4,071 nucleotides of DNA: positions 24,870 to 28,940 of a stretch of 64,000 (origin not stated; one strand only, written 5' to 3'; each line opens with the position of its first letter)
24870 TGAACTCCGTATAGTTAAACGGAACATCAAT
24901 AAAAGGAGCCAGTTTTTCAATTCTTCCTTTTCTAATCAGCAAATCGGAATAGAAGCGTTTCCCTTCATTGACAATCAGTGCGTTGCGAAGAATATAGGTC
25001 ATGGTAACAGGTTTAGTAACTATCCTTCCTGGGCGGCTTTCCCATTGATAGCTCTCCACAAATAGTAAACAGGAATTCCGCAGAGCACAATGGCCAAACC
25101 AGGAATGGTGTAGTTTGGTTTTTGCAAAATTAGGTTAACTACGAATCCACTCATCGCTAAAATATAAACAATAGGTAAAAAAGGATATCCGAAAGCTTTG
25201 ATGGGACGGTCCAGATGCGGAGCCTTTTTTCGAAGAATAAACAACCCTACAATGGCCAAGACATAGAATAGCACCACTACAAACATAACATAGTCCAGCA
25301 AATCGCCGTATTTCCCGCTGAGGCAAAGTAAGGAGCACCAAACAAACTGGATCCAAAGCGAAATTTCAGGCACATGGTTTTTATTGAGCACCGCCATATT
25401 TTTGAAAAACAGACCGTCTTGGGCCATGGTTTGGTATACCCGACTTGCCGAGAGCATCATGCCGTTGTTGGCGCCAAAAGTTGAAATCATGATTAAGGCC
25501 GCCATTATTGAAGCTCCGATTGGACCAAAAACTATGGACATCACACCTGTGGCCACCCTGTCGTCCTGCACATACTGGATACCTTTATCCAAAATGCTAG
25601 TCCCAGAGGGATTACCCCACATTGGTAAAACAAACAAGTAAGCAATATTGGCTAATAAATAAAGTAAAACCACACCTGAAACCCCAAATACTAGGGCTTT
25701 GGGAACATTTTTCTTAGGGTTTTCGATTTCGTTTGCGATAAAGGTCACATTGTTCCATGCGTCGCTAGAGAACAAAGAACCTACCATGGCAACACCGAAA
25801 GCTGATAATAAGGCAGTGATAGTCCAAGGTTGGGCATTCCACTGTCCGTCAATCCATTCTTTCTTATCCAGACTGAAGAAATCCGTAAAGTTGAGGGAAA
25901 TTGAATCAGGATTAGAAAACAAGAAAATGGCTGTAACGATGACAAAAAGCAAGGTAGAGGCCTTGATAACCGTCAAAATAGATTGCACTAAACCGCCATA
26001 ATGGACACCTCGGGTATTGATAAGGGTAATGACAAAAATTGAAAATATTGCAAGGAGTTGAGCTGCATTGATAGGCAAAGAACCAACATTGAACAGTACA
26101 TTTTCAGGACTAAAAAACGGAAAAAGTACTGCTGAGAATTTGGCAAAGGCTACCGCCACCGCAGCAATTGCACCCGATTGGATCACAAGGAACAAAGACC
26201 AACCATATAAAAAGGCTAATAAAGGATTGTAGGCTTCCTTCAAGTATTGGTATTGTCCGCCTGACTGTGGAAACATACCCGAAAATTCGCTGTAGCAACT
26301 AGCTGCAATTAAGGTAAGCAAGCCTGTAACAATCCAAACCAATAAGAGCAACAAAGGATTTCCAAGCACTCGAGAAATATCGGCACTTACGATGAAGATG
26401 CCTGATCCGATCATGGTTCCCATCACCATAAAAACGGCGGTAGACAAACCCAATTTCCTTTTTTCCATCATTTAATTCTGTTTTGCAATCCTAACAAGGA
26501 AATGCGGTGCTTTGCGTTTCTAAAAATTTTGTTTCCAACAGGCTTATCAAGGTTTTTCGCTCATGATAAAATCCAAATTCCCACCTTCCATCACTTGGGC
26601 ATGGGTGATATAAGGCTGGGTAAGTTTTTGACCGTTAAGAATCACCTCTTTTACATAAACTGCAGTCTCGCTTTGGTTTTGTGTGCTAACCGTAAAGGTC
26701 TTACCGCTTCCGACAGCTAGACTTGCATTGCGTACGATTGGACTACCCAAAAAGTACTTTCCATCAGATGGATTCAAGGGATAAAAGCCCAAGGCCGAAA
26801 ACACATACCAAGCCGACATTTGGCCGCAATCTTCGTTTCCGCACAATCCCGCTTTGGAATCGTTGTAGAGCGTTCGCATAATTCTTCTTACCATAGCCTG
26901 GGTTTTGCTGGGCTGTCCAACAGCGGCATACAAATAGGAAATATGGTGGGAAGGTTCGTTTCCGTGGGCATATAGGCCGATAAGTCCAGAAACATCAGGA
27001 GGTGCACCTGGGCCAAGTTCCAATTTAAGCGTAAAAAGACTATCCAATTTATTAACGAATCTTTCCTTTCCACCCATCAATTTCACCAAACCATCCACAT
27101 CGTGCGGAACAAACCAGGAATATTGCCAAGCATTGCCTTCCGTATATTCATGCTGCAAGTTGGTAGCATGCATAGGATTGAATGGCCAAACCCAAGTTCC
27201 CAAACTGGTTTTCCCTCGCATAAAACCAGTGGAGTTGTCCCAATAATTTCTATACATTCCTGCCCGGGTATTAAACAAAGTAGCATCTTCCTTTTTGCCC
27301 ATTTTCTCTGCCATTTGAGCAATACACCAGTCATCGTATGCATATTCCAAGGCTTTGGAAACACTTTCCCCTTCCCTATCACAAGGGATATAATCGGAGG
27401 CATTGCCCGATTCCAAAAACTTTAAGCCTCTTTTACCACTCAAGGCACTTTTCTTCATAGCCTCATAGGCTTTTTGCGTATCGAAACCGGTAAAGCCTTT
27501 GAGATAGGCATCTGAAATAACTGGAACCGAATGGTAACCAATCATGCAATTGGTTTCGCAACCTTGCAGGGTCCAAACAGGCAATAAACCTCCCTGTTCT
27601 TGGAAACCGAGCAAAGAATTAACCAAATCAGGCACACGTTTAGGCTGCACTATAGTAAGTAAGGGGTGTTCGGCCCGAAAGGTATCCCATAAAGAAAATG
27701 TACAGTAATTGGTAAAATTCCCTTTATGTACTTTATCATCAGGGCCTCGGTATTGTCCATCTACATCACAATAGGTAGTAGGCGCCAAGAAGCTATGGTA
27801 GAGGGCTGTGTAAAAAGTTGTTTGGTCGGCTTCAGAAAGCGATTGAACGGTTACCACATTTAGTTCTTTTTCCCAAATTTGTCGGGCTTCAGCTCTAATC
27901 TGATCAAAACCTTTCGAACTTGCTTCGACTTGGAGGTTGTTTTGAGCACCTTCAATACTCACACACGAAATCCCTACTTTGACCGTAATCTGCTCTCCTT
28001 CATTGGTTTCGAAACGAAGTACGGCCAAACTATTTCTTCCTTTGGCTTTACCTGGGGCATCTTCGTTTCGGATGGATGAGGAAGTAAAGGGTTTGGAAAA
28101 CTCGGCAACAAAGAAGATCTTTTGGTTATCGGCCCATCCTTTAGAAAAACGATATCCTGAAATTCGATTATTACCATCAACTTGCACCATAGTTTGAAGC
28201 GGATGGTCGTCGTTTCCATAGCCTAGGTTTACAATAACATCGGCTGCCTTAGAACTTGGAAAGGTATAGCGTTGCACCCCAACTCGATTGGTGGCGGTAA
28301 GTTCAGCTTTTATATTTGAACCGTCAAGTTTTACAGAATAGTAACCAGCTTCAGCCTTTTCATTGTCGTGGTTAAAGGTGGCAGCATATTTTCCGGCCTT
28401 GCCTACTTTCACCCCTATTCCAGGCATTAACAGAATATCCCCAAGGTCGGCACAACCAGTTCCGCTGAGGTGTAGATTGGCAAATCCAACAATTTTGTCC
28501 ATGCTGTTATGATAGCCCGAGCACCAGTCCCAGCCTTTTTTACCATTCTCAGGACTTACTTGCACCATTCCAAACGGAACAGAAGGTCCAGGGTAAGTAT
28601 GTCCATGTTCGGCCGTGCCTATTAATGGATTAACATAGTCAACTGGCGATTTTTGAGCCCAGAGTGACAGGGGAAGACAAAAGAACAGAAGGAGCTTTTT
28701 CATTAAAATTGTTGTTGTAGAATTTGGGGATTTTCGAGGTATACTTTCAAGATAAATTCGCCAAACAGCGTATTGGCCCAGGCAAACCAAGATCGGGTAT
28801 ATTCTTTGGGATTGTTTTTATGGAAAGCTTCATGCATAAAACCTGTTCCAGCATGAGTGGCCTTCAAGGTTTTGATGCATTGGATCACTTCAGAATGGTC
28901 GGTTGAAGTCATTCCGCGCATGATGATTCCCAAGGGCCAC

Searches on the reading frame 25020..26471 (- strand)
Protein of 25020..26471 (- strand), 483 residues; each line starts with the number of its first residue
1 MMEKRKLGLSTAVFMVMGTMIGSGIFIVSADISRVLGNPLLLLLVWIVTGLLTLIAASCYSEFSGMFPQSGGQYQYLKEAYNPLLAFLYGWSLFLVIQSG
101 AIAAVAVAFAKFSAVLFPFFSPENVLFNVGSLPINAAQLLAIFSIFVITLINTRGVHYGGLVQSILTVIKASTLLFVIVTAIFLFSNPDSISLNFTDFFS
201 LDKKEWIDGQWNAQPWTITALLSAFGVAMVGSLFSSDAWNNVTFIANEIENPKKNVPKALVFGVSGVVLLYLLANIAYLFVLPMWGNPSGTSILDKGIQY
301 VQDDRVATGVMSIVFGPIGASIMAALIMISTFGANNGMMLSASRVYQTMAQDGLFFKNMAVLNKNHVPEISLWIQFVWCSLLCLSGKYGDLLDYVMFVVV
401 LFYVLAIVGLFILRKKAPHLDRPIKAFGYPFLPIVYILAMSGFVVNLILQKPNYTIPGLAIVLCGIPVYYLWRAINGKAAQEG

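Call 73: search_protein_families(library=pfam, proteins=[window:25020-26471:-], max_evalue=0.00001)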
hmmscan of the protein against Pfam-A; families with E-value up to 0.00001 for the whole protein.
window:25020-26471:- (483 aa): 2 families
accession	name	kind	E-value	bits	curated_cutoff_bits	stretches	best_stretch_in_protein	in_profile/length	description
PF13520.12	AA_permease_2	-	1.8e-60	205.5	27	1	7-449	1-406/427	Amino acid permease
PF00324.27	AA_permease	-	4.4e-33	115.1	24.6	1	13-445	3-418/470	Amino acid permease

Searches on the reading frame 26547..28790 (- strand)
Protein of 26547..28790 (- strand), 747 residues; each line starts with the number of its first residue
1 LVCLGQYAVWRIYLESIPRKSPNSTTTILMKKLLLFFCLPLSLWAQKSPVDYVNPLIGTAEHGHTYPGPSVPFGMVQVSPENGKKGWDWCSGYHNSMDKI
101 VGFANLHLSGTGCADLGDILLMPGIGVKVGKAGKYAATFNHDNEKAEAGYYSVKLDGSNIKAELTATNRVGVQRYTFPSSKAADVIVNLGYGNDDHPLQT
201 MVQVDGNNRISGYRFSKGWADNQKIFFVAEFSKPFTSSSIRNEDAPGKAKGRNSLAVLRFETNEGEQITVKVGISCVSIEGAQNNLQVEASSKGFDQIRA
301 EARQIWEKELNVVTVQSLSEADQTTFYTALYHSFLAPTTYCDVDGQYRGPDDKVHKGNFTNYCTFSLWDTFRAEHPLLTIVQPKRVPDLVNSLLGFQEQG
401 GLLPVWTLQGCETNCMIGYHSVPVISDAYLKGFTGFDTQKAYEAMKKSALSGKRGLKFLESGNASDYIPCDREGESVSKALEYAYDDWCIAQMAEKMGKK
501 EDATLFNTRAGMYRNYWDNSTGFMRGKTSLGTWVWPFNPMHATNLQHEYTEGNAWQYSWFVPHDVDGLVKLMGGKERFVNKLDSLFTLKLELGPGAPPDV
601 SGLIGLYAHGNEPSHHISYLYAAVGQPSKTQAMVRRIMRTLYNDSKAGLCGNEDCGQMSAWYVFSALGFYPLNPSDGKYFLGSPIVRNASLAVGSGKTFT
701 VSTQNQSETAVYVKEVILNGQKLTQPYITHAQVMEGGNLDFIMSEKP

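Call 73: search_protein_families(library=pfam, proteins=[window:26547-28790:-], max_evalue=0.00001)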
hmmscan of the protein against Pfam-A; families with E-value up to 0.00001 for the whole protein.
window:26547-28790:- (747 aa): 2 families
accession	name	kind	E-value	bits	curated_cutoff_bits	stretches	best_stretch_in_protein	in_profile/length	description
PF07971.18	Glyco_hydro_92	-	1e-184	615.3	24.6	1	281-744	1-463/464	Glycosyl hydrolase family 92 catalytic domain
PF17678.7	Glyco_hydro_92N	-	3.3e-81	273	34.5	1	52-275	1-236/236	Glycosyl hydrolase family 92 N-terminal domain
